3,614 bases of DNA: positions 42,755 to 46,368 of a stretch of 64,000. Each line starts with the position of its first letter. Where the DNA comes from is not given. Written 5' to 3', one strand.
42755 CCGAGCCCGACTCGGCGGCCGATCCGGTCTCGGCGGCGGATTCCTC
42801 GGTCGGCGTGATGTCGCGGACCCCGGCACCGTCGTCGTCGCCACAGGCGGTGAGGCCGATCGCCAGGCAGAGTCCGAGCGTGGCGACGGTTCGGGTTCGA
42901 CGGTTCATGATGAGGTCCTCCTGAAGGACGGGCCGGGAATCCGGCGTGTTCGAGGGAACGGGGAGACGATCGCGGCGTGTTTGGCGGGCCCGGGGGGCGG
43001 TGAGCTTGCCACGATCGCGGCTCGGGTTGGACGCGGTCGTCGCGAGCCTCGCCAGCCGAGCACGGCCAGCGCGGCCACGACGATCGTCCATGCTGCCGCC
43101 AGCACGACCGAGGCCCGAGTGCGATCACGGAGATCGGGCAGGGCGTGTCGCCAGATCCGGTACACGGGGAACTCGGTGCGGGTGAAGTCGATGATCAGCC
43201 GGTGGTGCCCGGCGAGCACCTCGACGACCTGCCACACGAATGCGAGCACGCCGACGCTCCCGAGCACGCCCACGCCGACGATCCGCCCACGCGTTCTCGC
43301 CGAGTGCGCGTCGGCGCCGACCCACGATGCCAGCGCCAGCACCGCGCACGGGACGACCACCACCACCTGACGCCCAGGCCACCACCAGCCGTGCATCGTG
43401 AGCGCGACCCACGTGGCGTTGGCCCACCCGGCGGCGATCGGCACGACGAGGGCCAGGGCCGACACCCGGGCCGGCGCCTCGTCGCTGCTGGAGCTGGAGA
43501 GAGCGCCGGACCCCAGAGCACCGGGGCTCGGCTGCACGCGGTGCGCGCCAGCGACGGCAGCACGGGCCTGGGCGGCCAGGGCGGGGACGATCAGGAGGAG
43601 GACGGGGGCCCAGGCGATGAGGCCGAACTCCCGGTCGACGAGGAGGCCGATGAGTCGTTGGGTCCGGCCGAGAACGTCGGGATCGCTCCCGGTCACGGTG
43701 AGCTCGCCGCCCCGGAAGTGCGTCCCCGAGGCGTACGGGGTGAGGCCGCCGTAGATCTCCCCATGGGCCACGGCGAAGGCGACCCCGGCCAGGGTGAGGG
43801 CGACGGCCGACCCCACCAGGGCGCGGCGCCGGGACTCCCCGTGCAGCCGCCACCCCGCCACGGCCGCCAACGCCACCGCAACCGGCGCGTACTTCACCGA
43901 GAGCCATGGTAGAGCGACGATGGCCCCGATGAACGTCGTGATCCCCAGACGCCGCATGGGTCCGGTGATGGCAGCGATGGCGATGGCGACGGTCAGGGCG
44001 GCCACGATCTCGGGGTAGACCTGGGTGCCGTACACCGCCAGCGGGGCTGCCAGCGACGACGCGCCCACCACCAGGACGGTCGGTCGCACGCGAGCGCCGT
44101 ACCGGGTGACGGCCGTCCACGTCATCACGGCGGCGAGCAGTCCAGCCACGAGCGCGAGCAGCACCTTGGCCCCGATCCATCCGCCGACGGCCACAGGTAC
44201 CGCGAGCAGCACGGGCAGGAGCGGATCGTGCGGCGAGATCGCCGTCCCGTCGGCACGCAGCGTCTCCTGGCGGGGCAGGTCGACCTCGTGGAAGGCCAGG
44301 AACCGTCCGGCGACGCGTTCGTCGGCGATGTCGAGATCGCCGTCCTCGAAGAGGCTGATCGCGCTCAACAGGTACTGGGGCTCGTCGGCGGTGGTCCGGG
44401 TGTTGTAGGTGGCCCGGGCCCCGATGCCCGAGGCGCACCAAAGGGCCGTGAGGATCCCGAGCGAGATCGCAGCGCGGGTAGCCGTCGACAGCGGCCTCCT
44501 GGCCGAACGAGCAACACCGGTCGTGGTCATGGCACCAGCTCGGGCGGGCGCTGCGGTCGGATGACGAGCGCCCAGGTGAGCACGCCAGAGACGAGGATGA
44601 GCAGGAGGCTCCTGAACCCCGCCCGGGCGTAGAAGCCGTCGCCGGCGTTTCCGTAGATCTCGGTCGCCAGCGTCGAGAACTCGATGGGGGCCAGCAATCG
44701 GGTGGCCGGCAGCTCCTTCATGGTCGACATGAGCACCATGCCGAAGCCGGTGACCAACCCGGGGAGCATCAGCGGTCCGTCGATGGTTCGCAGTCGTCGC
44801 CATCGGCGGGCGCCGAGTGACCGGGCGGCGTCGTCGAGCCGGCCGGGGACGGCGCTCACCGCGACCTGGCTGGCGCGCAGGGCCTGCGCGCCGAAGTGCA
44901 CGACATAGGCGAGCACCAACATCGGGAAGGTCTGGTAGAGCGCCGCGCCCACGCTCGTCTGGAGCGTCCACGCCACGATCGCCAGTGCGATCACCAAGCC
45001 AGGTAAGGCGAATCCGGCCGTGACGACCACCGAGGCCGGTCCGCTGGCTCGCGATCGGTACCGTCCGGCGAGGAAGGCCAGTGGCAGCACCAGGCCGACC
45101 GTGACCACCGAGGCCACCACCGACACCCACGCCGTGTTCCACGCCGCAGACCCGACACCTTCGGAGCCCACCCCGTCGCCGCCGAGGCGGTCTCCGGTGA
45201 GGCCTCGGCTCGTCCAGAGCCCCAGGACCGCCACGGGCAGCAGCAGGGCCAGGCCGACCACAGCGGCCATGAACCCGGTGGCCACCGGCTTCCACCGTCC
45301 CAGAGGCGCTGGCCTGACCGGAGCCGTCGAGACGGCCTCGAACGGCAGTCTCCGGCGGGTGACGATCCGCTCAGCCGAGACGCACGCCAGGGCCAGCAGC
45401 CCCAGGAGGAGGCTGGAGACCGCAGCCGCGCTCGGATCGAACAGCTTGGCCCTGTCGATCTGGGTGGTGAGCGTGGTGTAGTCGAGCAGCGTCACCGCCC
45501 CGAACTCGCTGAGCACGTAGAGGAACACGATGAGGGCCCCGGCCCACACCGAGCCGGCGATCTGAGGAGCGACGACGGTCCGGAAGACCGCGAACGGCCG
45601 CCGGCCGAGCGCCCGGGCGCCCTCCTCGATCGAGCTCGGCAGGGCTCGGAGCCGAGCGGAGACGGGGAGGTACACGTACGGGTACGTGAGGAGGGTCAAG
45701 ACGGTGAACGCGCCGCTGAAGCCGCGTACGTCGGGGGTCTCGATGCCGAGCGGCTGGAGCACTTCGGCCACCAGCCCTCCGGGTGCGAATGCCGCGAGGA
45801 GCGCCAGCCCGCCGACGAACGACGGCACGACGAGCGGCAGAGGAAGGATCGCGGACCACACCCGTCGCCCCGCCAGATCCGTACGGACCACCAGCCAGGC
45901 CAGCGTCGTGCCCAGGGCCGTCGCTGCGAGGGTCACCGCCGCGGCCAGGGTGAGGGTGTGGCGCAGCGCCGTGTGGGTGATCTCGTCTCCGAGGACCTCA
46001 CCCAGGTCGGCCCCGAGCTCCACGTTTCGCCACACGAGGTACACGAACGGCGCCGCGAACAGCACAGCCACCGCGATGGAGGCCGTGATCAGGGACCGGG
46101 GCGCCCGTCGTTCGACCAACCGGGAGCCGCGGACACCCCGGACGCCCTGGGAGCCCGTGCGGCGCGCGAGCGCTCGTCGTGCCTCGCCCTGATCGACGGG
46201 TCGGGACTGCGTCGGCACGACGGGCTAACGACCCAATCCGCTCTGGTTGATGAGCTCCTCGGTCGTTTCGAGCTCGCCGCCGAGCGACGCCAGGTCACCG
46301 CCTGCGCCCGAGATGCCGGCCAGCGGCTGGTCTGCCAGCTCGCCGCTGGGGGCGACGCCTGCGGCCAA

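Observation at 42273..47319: Fe(III)-type ABC importer with no ATPase, translationally coupled to a GT-C-like membrane protein and a cupredoxin lipoprotein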

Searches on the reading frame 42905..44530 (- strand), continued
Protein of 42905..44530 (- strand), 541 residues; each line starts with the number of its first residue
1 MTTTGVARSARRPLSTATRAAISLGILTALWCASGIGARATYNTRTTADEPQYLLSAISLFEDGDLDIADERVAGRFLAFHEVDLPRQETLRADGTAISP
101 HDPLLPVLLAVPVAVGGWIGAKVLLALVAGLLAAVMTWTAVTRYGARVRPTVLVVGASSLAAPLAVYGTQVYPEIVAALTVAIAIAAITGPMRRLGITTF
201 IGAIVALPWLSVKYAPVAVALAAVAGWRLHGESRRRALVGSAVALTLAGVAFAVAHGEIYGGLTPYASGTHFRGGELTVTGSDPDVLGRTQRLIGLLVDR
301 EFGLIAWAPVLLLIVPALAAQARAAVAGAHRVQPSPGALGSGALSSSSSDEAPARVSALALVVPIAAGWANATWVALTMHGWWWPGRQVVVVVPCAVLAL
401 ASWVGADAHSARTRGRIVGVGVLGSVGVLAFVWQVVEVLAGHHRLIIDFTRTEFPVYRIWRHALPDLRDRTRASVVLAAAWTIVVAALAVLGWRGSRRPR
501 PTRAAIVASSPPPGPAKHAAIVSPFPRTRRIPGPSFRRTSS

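Call 52: search_protein_families(library=pfam, proteins=[P0231, P0244, P0325, P0220, P0313, P0312, P0217, P0234, P0364, P0237], max_evalue=0.001)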
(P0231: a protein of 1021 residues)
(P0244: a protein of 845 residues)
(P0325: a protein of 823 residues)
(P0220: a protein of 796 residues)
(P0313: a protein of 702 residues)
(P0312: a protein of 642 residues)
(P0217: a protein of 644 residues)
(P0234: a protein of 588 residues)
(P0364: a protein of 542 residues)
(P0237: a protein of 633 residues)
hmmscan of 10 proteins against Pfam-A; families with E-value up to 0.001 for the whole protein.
P0231 (1021 aa): 2 families
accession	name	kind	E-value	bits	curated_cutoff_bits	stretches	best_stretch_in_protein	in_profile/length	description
PF03706.18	LPG_synthase_TM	-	1.6e-18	67.7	33.4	1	495-756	2-302/302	Lysylphosphatidylglycerol synthase TM region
PF00535.33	Glycos_transf_2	-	6.5e-18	65.7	23.3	1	794-920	3-130/168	Glycosyl transferase family 2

P0244 (845 aa): 6 families
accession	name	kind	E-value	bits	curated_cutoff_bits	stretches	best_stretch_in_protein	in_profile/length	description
PF01370.27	Epimerase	-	4.3e-31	108.6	20.9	1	3-240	1-240/240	NAD dependent epimerase/dehydratase family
PF16363.11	GDP_Man_Dehyd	-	1.6e-15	57.8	27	1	5-266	2-274/332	GDP-mannose 4,6 dehydratase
PF01073.25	3Beta_HSD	-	1.4e-10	41.1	22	1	4-191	1-193/280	3-beta hydroxysteroid dehydrogenase/isomerase family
PF04321.23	RmlD_sub_bind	-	7.2e-09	35.6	27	1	1-264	1-236/287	RmlD substrate binding domain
PF07993.18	NAD_binding_4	-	1.7e-08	34.4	20.1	1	88-185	107-213/258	Male sterility protein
PF13460.12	NAD_binding_10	-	0.00045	20.6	27.2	0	7-108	1-90/184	NAD(P)H-binding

P0325 (823 aa): 1 family
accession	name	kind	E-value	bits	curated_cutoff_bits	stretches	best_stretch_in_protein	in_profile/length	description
PF03706.18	LPG_synthase_TM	-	1.8e-32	113.4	33.4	1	4-283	5-296/302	Lysylphosphatidylglycerol synthase TM region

P0220 (796 aa): 0 families

P0313 (702 aa): 2 families
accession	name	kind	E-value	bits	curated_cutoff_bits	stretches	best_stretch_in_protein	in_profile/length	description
PF00535.33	Glycos_transf_2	-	7.8e-20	71.9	23.3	1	478-600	2-123/168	Glycosyl transferase family 2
PF13641.12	Glyco_tranf_2_3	-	4e-05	24.2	27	1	475-596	2-127/230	Glycosyltransferase like family 2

P0312 (642 aa): 1 family
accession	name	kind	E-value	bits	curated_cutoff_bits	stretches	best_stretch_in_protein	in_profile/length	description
PF13473.12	Cupredoxin_1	-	8.8e-09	35.8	27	1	540-621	17-96/104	Cupredoxin-like domain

P0217 (644 aa): 0 families

P0234 (588 aa): 1 family
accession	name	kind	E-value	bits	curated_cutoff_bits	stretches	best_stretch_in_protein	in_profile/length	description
PF10101.14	DUF2339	-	0.00057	19.2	33.6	1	160-568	201-572/659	Predicted membrane protein (DUF2339)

P0364 (542 aa): 1 family
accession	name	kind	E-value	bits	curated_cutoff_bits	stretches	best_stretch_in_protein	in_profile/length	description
PF20628.3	Dyp_perox_C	-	1e-25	90.9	20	1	2-149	3-125/166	Dyp-type peroxidase, C-terminal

P0237 (633 aa): 1 family
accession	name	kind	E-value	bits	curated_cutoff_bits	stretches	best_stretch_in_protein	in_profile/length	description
PF03706.18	LPG_synthase_TM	-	1.4e-11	44.9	33.4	1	476-629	4-162/302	Lysylphosphatidylglycerol synthase TM region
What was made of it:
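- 42905..44530 (-): 541-aa GT-C-fold membrane protein of an uncharacterised family. Motifs: ADEPQY, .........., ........, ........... Its start overlaps the permease stop (ATGA). Natural fusions to GT2, to a flippase-like LPG_synthase_TM domain and to an epimerase (call 52).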

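Call 55: find_encoding_contigs(protein=P0001, flank=1000, max_places=3)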
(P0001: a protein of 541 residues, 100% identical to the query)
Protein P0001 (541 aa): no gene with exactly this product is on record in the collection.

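Call 58: search_solved_structures(query=A1, max_evalue=10, show_alignments=3)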
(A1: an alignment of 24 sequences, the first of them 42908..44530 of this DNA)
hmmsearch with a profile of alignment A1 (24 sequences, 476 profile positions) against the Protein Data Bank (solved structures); distinct sequences matched with E-value up to 10: 0.
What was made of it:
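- On GT-C glycosyltransferase superfamily: A profile search against PDB sequences gave 0 hits at E <= 10 (call 58).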

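Call 65: search_protein_families(library=ncbifam, proteins=[L003:2145-3092:+, L074:11279-11950:-, L004:3786-4832:+, L004:11292-12500:+, L026:5545-6411:-], max_evalue=0.00001)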
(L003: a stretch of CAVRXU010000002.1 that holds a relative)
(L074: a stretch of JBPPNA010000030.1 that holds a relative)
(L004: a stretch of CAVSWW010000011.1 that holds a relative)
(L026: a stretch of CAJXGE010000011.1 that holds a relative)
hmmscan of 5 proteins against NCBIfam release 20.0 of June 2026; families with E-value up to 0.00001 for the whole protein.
L003:2145-3092:+ (316 aa): 2 families
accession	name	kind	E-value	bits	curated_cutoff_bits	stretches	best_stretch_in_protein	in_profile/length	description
NF041757.1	EfeO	equivalog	1.1e-85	287.8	270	1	66-313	117-359/359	iron uptake system protein EfeO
NF007697.0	PRK10378.1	subfamily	7.2e-81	272.2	297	1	70-316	130-375/375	iron uptake system protein EfeO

L074:11279-11950:- (224 aa): 4 families
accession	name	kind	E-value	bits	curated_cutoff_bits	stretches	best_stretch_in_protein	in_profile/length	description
NF053665.1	TransRegDtxRActin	equivalog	1.4e-45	155.6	290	1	15-217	9-226/233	iron-dependent transcriptional repressor DtxR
NF047407.1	TransRegMntRTherm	equivalog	2.2e-31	109.3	350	1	29-207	31-209/227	manganese-dependent transcriptional regulator MntR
NF008273.0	PRK11050.1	equivalog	7.8e-19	67.9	153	1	14-124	38-148/156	manganese-binding transcriptional regulator MntR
NF003025.0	PRK03902.1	equivalog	1.7e-12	47.5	138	1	12-124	4-116/142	transcriptional regulator MntR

L004:3786-4832:+ (349 aa): 182 families (the best 25 are shown)
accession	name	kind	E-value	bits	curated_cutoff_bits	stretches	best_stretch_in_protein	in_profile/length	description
TIGR03265.1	PhnT2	equivalog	1.1e-98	330.7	457.7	1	7-308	3-312/353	putative 2-aminoethylphosphonate ABC transporter ATP-binding protein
NF006987.0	PRK09452.1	equivalog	9.8e-86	287.8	482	1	5-314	14-339/378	spermidine/putrescine ABC transporter ATP-binding protein PotA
TIGR01187.1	potA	subfamily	1.2e-85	287.5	355.6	1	39-313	1-291/325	polyamine ABC transporter ATP-binding protein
NF043075.1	MMSYN1_0197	equivalog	8.1e-81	271.6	550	1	8-308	2-308/341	spermidine/putrescine ABC transporter ATP-binding protein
TIGR00968.1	3a0106s01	subfamily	3.6e-79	265.6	342.75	1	10-244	2-237/237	sulfate ABC transporter ATP-binding protein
NF008513.0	PRK11432.1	equivalog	1.1e-78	264.6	496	1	7-286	5-289/351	ferric ABC transporter ATP-binding protein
NF040933.2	ABC_arch_GlcV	equivalog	2.6e-78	263.4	450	1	9-332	3-347/357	glucose ABC transporter ATP-binding protein GlcV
NF008653.0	PRK11650.1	subfamily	5.4e-77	259.2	432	1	7-335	2-340/357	sn-glycerol-3-phosphate ABC transporter ATP-binding protein UgpC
TIGR03258.1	PhnT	equivalog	1.3e-75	254.7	499.15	1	2-333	2-348/359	2-aminoethylphosphonate ABC transport system ATP-binding subunit PhnT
NF008621.0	PRK11607.1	equivalog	5.7e-75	252.5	613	1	7-318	18-346/377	putrescine ABC transporter ATP-binding subunit PotG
NF008105.0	PRK10851.1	equivalog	1.3e-74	251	502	1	10-284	4-284/362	sulfate/thiosulfate ABC transporter ATP-binding protein CysA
NF040840.2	tungstate_WtpC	equivalog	5.2e-70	236.4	440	1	12-284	5-280/347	tungstate ABC transporter ATP-binding protein WtpC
NF008233.0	PRK11000.1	equivalog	3.2e-66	223.6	568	1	7-241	2-237/369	maltose/maltodextrin ABC transporter ATP-binding protein MalK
TIGR01186.1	proV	subfamily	1e-64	219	326.6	1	18-244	3-236/363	betaine/proline/choline family ABC transporter ATP-binding protein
TIGR02142.1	modC_ABC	equivalog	6.7e-59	199.9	285.05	1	26-233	15-227/353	molybdenum ABC transporter ATP-binding protein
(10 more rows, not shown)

L004:11292-12500:+ (402 aa): 3 families
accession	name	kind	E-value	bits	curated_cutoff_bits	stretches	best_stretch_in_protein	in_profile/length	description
NF041757.1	EfeO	equivalog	6.7e-88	295.1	270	1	150-397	115-359/359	iron uptake system protein EfeO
NF007697.0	PRK10378.1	subfamily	1.8e-82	277.5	297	1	149-400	124-375/375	iron uptake system protein EfeO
NF038033.1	FEA1_rel_lipo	equivalog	4.3e-09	35.5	250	1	64-165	2-99/406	FEA1-related lipoprotein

L026:5545-6411:- (289 aa): 1 family
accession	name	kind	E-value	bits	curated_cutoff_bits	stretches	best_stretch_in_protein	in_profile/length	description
TIGR00374.1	TIGR00374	subfamily_domain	2.5e-06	27.2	43.2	0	179-277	213-311/323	flippase-like domain-containing protein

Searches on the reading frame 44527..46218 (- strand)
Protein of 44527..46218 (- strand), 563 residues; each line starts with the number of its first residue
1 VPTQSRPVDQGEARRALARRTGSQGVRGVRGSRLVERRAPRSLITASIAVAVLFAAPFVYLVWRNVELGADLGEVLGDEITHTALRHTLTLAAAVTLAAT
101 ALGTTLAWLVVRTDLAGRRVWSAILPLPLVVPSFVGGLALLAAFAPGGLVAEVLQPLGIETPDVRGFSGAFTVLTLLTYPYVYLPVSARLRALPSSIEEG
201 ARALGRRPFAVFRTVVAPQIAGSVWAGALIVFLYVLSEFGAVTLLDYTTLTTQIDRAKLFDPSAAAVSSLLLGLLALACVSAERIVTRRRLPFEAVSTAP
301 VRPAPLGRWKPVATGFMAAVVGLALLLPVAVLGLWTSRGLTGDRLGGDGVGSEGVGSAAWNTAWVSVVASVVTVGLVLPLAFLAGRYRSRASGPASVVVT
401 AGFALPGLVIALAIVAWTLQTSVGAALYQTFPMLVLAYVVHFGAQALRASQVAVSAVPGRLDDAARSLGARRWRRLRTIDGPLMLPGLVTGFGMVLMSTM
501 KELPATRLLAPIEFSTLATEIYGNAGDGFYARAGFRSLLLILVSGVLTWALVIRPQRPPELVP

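Call 3: search_protein_families(library=pfam, proteins=[window:44527-46218:-], max_evalue=0.01)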
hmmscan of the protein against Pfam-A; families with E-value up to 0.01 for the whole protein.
window:44527-46218:- (563 aa): 1 family
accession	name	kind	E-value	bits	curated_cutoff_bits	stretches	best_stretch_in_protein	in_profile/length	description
PF00528.27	BPD_transp_1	-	5.6e-21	75.5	26.4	2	378-526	2-149/184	Binding-protein-dependent transport system inner membrane component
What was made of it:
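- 44527..46218 (-): Fused two-domain FbpB-type ABC permease (563 aa) with two EAA coupling loops. Pfam BPD_transp_1 is matched twice (call 3).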

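Call 5: search_protein_families(library=ncbifam, proteins=[window:44527-46218:-], max_evalue=0.1)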
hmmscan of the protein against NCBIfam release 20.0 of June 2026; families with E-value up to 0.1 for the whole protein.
window:44527-46218:- (563 aa): 32 families (the best 25 are shown)
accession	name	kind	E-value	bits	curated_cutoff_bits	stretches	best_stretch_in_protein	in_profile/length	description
TIGR03262.1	PhnU2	equivalog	2.8e-34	118.7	593.25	1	71-547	42-525/546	putative 2-aminoethylphosphonate ABC transporter permease subunit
TIGR02141.1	modB_ABC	equivalog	3.1e-31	108.6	182.6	2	88-288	3-207/208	molybdate ABC transporter permease subunit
TIGR02139.1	permease_CysT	equivalog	1.2e-28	100.5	246.1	2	48-245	14-210/265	sulfate ABC transporter permease subunit CysT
NF040839.1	tungstate_WtpB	equivalog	3.9e-28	98.8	340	2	49-286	11-247/251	tungstate ABC transporter permease WtpB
TIGR00969.1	3a0106s02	subfamily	1.4e-27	96.8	240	2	43-279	20-262/272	sulfate ABC transporter permease subunit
TIGR01581.1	Mo_ABC_porter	hypoth_equivalog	1.6e-27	96.4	210.3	2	69-248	7-184/225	ABC transporter permease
NF006939.0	PRK09421.1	equivalog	1.6e-26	93.1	262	2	82-242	9-168/230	molybdate ABC transporter permease subunit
NF011624.0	PRK15050.1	equivalog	1.9e-24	86.3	247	2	43-290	28-289/297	2-aminoethylphosphonate ABC transporter permease subunit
NF008208.0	PRK10971.1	equivalog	7.7e-20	71.5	415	2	44-272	18-253/277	sulfate/thiosulfate ABC transporter permease CysT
TIGR03255.1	PhnV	equivalog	3.2e-18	66.4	358.7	2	365-558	78-268/270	2-aminoethylphosphonate ABC transport system, membrane component PhnV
NF006952.0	PRK09433.1-3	equivalog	5e-17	61.9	679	1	49-547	24-523/534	thiamine/thiamine pyrophosphate ABC transporter permease ThiP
TIGR03226.1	PhnU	equivalog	5e-15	55.8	283.45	2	25-289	28-306/311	2-aminoethylphosphonate ABC transporter permease subunit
TIGR02140.1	permease_CysW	equivalog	5.8e-15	55.5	329.1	1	47-289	10-258/261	sulfate ABC transporter permease subunit CysW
NF007047.0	PRK09500.1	equivalog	5.3e-14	52.4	326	2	79-288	54-253/257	spermidine/putrescine ABC transporter permease PotC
NF007889.0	PRK10592.1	equivalog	2.4e-12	47.1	476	1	72-280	52-258/281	putrescine ABC transporter permease PotI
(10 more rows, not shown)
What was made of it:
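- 44527..46218 (-): The best NCBIfam matches are fused permeases of the Fe3+/AEP/thiamine group, all below their cut-offs (call 5).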
